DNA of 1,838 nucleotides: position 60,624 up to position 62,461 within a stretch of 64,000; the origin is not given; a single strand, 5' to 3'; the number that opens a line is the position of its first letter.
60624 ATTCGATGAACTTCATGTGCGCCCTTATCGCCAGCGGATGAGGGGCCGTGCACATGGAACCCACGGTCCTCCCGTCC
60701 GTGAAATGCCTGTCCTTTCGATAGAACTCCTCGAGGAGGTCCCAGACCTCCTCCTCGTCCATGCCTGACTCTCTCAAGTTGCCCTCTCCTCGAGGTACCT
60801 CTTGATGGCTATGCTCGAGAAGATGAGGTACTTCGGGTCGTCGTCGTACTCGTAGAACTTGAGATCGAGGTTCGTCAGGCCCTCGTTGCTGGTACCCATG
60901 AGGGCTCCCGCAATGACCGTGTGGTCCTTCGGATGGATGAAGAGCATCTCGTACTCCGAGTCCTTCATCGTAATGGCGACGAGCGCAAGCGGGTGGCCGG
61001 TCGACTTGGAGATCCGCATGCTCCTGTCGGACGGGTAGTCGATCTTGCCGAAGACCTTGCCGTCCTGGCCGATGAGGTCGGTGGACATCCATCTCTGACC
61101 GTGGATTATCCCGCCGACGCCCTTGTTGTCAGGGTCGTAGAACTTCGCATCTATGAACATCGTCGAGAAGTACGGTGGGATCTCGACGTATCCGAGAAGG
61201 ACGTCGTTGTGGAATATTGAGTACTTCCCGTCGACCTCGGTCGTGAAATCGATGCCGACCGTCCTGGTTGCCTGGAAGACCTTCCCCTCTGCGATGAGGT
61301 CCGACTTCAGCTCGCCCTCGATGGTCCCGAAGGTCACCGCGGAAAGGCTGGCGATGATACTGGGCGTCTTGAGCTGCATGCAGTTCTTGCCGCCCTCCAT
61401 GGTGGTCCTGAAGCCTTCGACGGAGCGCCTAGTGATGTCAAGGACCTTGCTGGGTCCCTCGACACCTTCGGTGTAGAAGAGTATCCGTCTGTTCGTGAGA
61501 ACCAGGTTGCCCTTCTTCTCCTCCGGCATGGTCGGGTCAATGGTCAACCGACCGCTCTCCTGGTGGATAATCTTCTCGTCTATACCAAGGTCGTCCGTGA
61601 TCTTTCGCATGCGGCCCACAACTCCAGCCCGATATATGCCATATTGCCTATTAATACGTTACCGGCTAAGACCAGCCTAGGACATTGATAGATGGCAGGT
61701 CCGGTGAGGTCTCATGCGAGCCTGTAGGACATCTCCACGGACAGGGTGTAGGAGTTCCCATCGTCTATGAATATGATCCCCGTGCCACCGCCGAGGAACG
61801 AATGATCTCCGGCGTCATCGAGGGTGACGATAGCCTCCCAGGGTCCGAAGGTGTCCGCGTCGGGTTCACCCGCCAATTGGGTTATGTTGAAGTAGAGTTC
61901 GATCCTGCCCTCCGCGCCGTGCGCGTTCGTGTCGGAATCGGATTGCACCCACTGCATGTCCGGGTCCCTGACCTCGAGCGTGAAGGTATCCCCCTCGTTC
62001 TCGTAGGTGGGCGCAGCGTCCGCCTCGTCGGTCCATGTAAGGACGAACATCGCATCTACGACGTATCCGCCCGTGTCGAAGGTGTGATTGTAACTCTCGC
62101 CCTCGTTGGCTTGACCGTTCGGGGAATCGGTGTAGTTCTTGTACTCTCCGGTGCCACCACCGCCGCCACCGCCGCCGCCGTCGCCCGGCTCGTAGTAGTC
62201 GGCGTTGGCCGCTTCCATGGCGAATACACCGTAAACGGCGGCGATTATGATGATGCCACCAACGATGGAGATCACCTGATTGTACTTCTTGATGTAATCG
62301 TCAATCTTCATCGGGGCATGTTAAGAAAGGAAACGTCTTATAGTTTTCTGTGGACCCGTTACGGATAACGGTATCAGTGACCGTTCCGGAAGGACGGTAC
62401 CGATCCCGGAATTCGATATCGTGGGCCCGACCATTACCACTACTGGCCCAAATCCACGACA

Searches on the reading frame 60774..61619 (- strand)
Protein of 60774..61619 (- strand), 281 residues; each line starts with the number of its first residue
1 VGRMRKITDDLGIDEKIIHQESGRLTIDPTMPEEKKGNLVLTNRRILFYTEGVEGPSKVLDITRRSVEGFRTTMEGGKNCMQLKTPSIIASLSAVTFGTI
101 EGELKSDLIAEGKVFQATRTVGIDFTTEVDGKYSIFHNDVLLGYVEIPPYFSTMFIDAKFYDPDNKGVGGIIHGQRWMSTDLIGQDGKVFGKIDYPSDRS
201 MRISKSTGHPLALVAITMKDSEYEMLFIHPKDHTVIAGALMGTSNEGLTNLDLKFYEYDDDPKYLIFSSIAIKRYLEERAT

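Call 65: search_protein_families(library=pfam, proteins=[window:60774-61619:-], max_evalue=0.01)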
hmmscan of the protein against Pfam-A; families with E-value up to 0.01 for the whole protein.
window:60774-61619:- (281 aa): 1 family
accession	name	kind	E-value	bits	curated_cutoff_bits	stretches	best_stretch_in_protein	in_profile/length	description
PF14470.12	bPH_3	-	0.0032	18.3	23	1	12-73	2-59/95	Bacterial PH domain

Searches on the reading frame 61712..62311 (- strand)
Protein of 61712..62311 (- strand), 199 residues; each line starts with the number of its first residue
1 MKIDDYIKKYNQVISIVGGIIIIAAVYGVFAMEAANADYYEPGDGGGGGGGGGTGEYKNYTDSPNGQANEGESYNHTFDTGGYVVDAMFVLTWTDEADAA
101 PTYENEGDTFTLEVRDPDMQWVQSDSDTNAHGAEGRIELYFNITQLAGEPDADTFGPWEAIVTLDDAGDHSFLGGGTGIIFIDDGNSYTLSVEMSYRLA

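Call 4: search_protein_families(library=pfam, proteins=[window:61712-62311:-], max_evalue=1)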
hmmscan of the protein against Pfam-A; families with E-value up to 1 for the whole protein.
window:61712-62311:- (199 aa): 1 family
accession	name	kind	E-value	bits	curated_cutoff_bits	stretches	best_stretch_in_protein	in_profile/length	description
PF04202.18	Mfp-3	-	0.16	12.8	22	1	20-63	8-52/71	Foot protein 3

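Call 5: search_protein_families(library=ncbifam, proteins=[window:61712-62311:-], max_evalue=1)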
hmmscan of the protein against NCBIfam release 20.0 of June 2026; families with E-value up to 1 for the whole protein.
window:61712-62311:- (199 aa): 0 families

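Call 93: search_protein_families(library=phrogs, proteins=[window:61712-62311:-], max_evalue=0.01)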
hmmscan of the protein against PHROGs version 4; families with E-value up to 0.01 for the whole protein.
window:61712-62311:- (199 aa): 0 families

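Call 94: search_protein_families(library=padloc, proteins=[window:61712-62311:-], max_evalue=0.01)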
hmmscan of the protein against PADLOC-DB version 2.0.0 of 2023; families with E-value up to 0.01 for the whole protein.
window:61712-62311:- (199 aa): 0 families
